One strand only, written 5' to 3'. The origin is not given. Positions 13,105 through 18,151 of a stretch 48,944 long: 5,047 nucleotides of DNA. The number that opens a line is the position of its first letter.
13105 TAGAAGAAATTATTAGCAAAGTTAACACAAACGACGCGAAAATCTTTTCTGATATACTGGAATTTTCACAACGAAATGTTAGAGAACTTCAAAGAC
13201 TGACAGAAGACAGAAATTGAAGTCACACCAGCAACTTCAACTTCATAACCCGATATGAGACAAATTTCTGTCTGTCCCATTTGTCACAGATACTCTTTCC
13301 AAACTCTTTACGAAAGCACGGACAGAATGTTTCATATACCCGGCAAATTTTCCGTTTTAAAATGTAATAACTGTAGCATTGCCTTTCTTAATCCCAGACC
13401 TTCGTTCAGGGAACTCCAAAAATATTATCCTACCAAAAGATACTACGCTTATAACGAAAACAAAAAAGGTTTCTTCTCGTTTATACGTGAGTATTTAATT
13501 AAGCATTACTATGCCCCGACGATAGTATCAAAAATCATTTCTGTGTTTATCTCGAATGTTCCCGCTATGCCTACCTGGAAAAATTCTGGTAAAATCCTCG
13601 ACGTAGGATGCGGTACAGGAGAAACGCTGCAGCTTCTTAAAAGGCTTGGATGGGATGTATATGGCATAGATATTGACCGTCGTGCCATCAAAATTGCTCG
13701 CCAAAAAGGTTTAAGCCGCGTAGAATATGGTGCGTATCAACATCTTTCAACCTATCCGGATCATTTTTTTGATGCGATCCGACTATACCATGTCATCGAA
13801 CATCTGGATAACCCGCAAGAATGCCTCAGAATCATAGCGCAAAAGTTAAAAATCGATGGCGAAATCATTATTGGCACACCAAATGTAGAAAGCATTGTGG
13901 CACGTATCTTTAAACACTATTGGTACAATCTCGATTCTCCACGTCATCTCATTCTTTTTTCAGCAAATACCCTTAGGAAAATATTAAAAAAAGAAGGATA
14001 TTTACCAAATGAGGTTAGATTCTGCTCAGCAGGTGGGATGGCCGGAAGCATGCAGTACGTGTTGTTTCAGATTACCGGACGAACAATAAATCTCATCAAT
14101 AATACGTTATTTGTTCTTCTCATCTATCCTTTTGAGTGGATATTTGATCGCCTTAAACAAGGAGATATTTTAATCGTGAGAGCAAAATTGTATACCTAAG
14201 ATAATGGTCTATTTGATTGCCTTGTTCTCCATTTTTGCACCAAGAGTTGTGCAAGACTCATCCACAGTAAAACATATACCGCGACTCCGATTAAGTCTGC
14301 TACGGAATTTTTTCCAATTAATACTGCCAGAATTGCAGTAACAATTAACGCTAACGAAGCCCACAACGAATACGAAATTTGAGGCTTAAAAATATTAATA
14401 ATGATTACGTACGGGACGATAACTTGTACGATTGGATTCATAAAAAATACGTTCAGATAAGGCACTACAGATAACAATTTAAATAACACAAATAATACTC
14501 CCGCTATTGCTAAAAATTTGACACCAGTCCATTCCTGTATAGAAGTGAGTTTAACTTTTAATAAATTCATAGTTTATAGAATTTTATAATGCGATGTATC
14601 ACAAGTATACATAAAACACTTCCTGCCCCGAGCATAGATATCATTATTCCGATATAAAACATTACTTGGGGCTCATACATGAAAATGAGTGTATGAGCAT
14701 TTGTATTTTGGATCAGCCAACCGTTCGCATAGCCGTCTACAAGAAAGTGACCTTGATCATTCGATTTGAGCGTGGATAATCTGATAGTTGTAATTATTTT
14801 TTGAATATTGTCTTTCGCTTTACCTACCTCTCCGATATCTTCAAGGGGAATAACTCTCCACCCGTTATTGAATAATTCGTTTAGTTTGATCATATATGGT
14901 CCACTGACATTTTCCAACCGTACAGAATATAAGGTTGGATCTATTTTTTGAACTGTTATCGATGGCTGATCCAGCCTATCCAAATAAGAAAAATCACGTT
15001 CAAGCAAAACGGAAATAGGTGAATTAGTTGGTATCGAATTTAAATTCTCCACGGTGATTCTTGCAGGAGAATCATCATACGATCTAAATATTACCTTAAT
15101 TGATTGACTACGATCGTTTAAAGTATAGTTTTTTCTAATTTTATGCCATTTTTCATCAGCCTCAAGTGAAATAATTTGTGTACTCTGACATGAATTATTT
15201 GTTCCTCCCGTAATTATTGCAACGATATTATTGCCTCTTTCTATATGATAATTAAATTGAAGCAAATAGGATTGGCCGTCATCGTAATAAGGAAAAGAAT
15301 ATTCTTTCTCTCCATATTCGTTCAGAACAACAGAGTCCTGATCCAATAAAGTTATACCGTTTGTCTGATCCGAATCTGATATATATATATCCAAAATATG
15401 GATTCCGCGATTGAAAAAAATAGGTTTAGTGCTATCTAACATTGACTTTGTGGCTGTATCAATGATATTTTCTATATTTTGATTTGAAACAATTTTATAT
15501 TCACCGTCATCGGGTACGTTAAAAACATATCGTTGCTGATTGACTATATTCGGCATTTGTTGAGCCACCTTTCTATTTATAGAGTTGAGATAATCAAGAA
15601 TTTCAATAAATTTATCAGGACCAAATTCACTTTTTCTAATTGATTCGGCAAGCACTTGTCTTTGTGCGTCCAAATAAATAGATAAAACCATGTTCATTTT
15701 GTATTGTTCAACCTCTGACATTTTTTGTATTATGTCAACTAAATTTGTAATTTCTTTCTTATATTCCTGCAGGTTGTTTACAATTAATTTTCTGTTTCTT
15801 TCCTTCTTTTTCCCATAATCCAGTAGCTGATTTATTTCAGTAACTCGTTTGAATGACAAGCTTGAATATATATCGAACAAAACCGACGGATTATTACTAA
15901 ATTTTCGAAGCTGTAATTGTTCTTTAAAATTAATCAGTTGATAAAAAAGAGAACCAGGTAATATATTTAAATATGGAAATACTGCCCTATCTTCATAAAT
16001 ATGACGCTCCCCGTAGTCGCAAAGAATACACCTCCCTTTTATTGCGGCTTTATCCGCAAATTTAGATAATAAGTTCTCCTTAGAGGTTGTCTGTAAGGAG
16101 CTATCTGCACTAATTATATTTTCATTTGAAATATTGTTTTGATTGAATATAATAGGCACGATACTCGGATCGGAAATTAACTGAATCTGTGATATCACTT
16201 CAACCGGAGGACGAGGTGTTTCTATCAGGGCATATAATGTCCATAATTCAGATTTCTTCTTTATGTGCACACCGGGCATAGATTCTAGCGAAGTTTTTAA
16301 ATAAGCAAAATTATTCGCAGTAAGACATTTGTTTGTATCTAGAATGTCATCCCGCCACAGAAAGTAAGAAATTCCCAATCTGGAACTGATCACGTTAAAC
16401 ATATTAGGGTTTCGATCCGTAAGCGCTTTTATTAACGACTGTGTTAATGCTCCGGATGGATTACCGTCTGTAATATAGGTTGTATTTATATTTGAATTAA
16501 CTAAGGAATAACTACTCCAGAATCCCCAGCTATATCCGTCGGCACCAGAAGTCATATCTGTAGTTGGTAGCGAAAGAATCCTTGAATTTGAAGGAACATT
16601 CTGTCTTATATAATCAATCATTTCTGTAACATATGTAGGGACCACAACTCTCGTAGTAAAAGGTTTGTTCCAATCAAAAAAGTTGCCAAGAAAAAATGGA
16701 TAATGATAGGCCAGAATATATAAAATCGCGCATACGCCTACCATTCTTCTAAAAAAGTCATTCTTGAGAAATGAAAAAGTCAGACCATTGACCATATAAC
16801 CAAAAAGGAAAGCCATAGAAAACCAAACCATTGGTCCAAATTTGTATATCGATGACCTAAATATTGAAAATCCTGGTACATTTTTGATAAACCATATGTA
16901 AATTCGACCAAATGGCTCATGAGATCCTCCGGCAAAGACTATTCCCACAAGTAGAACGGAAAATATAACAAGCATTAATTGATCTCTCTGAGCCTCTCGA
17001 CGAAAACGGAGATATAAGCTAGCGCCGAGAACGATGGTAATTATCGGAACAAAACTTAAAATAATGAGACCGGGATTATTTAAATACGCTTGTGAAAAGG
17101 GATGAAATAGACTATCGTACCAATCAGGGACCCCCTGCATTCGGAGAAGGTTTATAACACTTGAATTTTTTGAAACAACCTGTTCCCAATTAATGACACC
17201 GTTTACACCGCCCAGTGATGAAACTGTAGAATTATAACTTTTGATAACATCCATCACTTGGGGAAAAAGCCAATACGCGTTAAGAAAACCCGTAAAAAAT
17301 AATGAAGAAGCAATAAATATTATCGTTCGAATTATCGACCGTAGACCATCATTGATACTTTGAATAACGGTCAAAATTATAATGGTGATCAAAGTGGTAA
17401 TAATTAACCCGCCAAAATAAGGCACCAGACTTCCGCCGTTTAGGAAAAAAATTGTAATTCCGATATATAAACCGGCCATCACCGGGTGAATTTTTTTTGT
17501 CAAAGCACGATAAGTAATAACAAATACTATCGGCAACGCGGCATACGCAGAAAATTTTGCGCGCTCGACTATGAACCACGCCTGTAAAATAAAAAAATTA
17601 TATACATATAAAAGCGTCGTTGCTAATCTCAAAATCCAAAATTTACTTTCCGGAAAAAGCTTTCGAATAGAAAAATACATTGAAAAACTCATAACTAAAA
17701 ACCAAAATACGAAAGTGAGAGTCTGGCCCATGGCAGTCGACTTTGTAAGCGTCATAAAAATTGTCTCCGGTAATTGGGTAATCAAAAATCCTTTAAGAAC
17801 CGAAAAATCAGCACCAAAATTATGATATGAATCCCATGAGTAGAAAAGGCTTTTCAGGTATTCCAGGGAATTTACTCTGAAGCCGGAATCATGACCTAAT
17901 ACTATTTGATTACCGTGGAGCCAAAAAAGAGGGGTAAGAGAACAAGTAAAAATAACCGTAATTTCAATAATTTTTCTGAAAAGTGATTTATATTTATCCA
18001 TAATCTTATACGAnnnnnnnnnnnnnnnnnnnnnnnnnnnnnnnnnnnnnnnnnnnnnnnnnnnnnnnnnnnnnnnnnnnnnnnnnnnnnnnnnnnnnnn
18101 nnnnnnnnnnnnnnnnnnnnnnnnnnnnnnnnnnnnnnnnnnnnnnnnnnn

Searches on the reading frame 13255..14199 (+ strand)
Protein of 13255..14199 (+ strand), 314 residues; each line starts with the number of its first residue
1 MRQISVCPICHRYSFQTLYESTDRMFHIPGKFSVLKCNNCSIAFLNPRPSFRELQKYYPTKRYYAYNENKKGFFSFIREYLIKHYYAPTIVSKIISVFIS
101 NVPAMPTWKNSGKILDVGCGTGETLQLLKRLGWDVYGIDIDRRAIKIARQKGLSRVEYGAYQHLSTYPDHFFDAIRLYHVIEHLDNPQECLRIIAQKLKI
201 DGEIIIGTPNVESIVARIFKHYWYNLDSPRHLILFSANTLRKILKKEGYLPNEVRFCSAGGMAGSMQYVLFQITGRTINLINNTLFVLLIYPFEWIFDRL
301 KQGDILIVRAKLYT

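Call 8: search_protein_families(library=pfam, proteins=[window:13255-14199:+], max_evalue=0.01)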
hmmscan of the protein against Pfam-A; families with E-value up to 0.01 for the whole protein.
window:13255-14199:+ (314 aa): 10 families
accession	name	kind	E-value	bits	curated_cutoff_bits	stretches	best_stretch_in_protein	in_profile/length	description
PF13489.12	Methyltransf_23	-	1.1e-26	94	27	1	108-249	20-159/164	Methyltransferase domain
PF08241.18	Methyltransf_11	-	6.1e-19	68.9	21.2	1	115-206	1-95/95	Methyltransferase domain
PF13847.12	Methyltransf_31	-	2.6e-15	56.8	27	1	111-215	4-118/145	Methyltransferase domain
PF08242.18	Methyltransf_12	-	4.6e-14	53.4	30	1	115-203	1-97/98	Methyltransferase domain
PF07021.18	MetW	-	9.2e-14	52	21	1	110-211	13-112/193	Methionine biosynthesis protein MetW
PF13649.12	Methyltransf_25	-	2.2e-13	51.1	27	1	114-202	1-97/97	Methyltransferase domain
PF03848.20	TehB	-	0.00055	19.8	20.4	1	110-149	30-69/193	Tellurite resistance protein TehB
PF05175.20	MTS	-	0.00072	19.7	23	1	105-151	30-74/170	Methyltransferase small domain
PF01209.24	Ubie_methyltran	-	0.0017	18.2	20.1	1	108-206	45-151/233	ubiE/COQ5 methyltransferase family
PF01555.25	N6_N4_Mtase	-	0.004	17.6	26.7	1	105-149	181-220/221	DNA methylase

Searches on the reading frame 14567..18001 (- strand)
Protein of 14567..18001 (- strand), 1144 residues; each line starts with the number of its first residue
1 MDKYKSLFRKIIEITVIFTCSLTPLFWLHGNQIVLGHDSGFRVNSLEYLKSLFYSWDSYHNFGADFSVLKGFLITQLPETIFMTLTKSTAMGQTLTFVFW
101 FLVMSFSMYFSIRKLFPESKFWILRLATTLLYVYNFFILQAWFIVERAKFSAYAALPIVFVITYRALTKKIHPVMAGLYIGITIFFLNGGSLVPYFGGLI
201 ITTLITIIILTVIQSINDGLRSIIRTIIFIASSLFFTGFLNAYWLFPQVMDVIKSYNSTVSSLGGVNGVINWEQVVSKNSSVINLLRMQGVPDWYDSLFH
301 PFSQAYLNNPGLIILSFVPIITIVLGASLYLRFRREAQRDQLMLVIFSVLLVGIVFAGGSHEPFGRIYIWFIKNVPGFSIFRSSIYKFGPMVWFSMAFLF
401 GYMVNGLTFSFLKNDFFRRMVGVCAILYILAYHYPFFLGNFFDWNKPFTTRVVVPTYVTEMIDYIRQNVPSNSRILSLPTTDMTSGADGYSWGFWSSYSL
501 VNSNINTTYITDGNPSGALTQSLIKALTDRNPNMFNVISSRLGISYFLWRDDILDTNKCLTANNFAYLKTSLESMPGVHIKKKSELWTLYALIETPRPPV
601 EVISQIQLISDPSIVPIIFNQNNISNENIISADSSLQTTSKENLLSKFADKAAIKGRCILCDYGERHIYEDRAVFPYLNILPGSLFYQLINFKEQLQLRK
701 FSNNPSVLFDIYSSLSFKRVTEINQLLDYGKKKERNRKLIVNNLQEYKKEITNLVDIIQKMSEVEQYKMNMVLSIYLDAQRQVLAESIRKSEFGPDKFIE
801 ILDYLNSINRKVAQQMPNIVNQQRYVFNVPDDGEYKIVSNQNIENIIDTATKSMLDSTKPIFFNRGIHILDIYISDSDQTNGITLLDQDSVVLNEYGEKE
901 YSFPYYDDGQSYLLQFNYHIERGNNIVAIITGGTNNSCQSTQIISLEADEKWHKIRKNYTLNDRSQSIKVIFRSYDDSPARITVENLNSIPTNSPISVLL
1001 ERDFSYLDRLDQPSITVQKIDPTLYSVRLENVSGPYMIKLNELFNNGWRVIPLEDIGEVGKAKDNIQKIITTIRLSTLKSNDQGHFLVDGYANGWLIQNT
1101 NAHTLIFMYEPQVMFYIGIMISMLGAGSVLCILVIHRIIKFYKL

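Call 7: search_protein_families(library=pfam, proteins=[window:14567-18001:-], max_evalue=0.01)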
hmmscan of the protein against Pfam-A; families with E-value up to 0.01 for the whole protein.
window:14567-18001:- (1144 aa): 1 family
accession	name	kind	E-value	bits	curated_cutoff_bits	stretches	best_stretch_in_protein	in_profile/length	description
PF18915.5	DUF5667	-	0.00026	21.8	27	1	679-763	1-80/99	Domain of unknown function (DUF5667)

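Call 48: search_protein_families(library=pfam, proteins=[window:14567-18001:-], max_evalue=10)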
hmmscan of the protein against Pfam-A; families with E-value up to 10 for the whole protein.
window:14567-18001:- (1144 aa): 2 families
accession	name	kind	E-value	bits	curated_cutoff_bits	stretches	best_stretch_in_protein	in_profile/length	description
PF18915.5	DUF5667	-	0.00026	21.8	27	1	679-763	1-80/99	Domain of unknown function (DUF5667)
PF20176.3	DUF6541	-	0.78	8.4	29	1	89-362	179-416/646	Family of unknown function (DUF6541)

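Call 66: search_solved_structures(query=window:14567-18001:-, max_evalue=1)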
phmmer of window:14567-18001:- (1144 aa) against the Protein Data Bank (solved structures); distinct sequences matched with E-value up to 1: 0.
